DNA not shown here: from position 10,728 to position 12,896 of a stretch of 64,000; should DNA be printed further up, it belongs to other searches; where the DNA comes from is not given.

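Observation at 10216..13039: Three-gene operon: small membrane protein, then a short TrpE-G/PhzE-like chorismate-utilising fusion enzyme, then an MBL-fold hydrolase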

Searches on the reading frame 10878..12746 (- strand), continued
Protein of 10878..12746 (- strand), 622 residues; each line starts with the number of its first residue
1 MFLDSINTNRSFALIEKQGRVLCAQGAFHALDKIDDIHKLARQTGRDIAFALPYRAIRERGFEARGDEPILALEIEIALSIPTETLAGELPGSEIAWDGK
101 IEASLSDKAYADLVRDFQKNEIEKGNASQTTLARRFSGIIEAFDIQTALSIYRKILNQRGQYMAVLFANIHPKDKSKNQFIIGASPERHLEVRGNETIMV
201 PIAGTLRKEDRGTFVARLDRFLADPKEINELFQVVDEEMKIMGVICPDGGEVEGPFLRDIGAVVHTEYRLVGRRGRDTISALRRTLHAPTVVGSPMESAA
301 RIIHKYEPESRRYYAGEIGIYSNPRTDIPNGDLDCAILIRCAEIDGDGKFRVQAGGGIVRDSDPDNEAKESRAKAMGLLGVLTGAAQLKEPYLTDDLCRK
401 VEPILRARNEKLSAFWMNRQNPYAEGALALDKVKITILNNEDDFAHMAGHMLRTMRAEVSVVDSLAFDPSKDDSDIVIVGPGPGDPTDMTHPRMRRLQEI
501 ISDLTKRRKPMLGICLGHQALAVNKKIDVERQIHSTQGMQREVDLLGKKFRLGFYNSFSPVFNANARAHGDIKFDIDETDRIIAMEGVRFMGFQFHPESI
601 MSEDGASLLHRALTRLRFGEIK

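Call 70: find_encoding_contigs(protein=P0392, flank=8000, max_places=3)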
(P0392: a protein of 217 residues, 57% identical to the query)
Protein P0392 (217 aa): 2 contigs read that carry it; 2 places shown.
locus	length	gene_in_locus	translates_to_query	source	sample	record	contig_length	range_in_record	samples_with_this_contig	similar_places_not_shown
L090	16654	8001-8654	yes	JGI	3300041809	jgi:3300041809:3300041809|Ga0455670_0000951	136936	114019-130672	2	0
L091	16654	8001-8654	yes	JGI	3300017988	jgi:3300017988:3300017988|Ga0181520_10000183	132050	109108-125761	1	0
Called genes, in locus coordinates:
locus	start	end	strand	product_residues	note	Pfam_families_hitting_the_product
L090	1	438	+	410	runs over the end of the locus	-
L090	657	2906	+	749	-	-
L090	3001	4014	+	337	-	-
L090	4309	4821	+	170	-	-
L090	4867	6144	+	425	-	PF00155:Aminotran_1_2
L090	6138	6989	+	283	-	PF01177:Asp_Glu_race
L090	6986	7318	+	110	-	PF06305:LapA_dom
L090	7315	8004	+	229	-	PF00215:OMPdecase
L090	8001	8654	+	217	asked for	PF00697:PRAI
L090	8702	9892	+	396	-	PF00563:EAL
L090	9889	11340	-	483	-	-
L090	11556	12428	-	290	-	PF00696:AA_kinase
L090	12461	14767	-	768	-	PF02684:LpxB, PF13439:Glyco_transf_4, PF13477:Glyco_trans_4_2 (weak), PF13579:Glyco_trans_4_4, PF20706:GT4-conflict, PF00534:Glycos_transf_1, PF13524:Glyco_trans_1_2 (weak), PF13692:Glyco_trans_1_4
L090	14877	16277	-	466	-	PF03060:NMO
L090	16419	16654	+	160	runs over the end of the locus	-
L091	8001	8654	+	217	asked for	PF00697:PRAI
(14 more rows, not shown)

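Call 71: find_encoding_contigs(protein=P0399, flank=8000, max_places=3)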
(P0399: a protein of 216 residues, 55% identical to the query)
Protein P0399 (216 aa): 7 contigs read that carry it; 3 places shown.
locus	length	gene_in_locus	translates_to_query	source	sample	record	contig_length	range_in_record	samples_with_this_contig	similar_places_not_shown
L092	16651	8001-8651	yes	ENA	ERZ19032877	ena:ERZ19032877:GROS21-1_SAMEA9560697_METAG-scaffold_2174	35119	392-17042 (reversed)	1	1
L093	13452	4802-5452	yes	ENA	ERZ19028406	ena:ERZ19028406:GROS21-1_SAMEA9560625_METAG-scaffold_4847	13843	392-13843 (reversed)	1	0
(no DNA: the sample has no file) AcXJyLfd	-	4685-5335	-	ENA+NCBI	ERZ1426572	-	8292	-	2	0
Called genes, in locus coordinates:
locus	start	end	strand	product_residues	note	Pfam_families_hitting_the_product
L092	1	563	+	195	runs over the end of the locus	-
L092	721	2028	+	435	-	PF01078:Mg_chelatase (faint), PF05496:RuvB_N, PF00158:Sigma54_activat (faint), PF00004:AAA, PF07728:AAA_5 (weak), PF14532:Sigma54_activ_2 (weak), PF16193:AAA_assoc_2, PF12002:MgsA_C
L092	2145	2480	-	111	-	-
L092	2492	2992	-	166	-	-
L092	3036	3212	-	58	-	-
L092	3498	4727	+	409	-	PF00155:Aminotran_1_2, PF01041:DegT_DnrJ_EryC1 (weak)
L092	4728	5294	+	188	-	PF00925:GTP_cyclohydro2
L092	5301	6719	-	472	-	PF04542:Sigma70_r2, PF04539:Sigma70_r3, PF04545:Sigma70_r4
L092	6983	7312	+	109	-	PF06305:LapA_dom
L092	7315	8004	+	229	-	PF00215:OMPdecase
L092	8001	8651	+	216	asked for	PF00697:PRAI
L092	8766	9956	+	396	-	PF00563:EAL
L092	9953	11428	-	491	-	-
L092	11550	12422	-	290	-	PF00696:AA_kinase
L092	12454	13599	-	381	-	PF13439:Glyco_transf_4, PF13477:Glyco_trans_4_2, PF13579:Glyco_trans_4_4, PF20706:GT4-conflict, PF00534:Glycos_transf_1, PF13692:Glyco_trans_1_4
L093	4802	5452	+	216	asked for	PF00697:PRAI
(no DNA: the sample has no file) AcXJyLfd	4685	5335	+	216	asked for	PF00697:PRAI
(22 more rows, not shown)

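Call 74: search_protein_families(library=ncbifam, proteins=[P0392], max_evalue=1e-10)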
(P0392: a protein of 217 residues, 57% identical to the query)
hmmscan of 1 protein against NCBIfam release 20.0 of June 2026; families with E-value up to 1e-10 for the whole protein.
P0392 (217 aa): 13 families
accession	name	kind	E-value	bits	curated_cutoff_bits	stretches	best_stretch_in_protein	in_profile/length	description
NF002295.0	PRK01222.1-1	equivalog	9.7e-76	254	216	1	4-213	3-213/219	phosphoribosylanthranilate isomerase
NF002298.0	PRK01222.1-4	equivalog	3.9e-59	199.8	215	1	4-213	3-205/209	phosphoribosylanthranilate isomerase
NF002299.0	PRK01222.1-6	equivalog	6.6e-45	153.2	231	1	5-208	19-223/231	phosphoribosylanthranilate isomerase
NF002300.0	PRK01222.1-7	equivalog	1.9e-42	145.2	212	1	5-210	3-191/195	phosphoribosylanthranilate isomerase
NF006945.0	PRK09427.1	equivalog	5.8e-39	133.9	380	1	5-209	261-457/461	bifunctional indole-3-glycerol-phosphate synthase TrpC/phosphoribosylanthranilate isomerase TrpF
NF002297.0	PRK01222.1-3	equivalog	5.6e-35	120.7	259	1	5-211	2-200/204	phosphoribosylanthranilate isomerase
NF002301.0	PRK01222.2-1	equivalog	2.2e-34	118.9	232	1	4-210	3-209/217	phosphoribosylanthranilate isomerase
NF002302.0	PRK01222.2-2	equivalog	8.1e-29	101.3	172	1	5-210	2-186/193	phosphoribosylanthranilate isomerase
NF010563.0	PRK13958.1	equivalog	3.5e-28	98.5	234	1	5-207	2-200/210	phosphoribosylanthranilate isomerase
NF002296.0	PRK01222.1-2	equivalog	8.7e-24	84.6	270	1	5-209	9-211/221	phosphoribosylanthranilate isomerase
NF002303.0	PRK01222.2-3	equivalog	3e-23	82.4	224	1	5-212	2-202/208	phosphoribosylanthranilate isomerase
NF010376.0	PRK13803.1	equivalog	2e-20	73.2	819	1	5-210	6-205/600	bifunctional phosphoribosylanthranilate isomerase/tryptophan synthase subunit beta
NF002304.0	PRK01222.2-4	equivalog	1.3e-16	60.7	181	1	6-211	3-204/208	phosphoribosylanthranilate isomerase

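Call 81: find_encoding_contigs(protein=P0279, flank=8000, max_places=4)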
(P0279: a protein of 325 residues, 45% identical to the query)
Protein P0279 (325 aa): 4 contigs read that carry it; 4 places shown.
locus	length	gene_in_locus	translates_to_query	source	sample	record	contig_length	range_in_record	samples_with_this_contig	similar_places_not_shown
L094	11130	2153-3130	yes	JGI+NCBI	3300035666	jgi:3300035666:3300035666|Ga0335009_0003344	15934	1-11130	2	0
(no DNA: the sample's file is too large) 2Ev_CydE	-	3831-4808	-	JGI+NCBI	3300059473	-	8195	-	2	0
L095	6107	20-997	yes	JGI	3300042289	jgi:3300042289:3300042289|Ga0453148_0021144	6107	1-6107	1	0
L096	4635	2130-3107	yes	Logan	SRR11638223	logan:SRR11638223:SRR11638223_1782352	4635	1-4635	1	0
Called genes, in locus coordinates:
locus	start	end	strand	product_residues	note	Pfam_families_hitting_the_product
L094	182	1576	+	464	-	PF04715:, PF00425:Chorismate_bind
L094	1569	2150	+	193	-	PF00117:GATase, PF07722:Peptidase_C26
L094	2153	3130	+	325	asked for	PF00591:Glycos_transf_3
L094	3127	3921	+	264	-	PF00218:IGPS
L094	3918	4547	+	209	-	PF00697:PRAI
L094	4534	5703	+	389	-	PF00291:PALP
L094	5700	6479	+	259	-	PF00290:Trp_syntA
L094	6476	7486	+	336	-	PF00793:DAHP_synth_1, PF03102:NeuB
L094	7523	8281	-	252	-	PF01553:Acyltransferase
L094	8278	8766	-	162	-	-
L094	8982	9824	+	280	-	PF11306:DUF3108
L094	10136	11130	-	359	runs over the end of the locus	PF00022:Actin (weak), PF06723:MreB_Mbl, PF00012:HSP70, PF14450:FtsA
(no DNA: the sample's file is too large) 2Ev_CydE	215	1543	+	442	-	PF13328:HD_4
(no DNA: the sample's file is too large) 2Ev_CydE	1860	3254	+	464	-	PF04715:, PF00425:Chorismate_bind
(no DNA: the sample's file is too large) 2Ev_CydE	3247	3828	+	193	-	PF00117:GATase, PF07722:Peptidase_C26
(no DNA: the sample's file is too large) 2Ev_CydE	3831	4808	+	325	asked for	PF00591:Glycos_transf_3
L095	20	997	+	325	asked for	PF00591:Glycos_transf_3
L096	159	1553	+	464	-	PF04715:, PF00425:Chorismate_bind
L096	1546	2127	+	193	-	PF00117:GATase, PF07722:Peptidase_C26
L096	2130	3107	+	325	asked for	PF00591:Glycos_transf_3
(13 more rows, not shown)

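Call 82: find_encoding_contigs(protein=P0280, flank=8000, max_places=4)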
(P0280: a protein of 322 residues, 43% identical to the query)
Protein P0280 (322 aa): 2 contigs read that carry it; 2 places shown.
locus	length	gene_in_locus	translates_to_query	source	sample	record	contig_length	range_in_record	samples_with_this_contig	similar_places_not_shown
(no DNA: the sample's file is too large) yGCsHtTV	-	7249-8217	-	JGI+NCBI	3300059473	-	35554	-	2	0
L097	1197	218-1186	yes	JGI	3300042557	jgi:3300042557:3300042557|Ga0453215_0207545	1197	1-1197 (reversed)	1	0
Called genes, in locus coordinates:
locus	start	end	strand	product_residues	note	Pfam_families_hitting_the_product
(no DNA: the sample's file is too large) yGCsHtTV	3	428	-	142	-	?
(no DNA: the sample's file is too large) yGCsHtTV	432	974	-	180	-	PF00565:SNase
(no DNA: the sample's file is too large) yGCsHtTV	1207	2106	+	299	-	PF08241:Methyltransf_11, PF13649:Methyltransf_25 (weak)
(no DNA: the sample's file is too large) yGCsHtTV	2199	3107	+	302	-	PF03279:Lip_A_acyltrans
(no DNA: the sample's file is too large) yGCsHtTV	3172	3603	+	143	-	-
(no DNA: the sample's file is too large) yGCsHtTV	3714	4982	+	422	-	-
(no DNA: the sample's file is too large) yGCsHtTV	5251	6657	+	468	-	PF04715:, PF00425:Chorismate_bind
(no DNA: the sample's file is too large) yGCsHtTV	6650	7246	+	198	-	PF00117:GATase, PF07722:Peptidase_C26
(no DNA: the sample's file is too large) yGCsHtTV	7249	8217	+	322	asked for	PF00591:Glycos_transf_3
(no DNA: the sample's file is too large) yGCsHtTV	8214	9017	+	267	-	PF00218:IGPS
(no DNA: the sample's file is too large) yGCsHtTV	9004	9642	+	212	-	PF00697:PRAI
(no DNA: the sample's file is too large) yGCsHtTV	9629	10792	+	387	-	PF00291:PALP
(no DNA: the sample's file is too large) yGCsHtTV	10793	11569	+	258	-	PF00290:Trp_syntA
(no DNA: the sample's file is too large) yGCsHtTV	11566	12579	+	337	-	PF00793:DAHP_synth_1, PF03102:NeuB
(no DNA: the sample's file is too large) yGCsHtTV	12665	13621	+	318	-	PF01266:DAO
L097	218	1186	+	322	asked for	PF00591:Glycos_transf_3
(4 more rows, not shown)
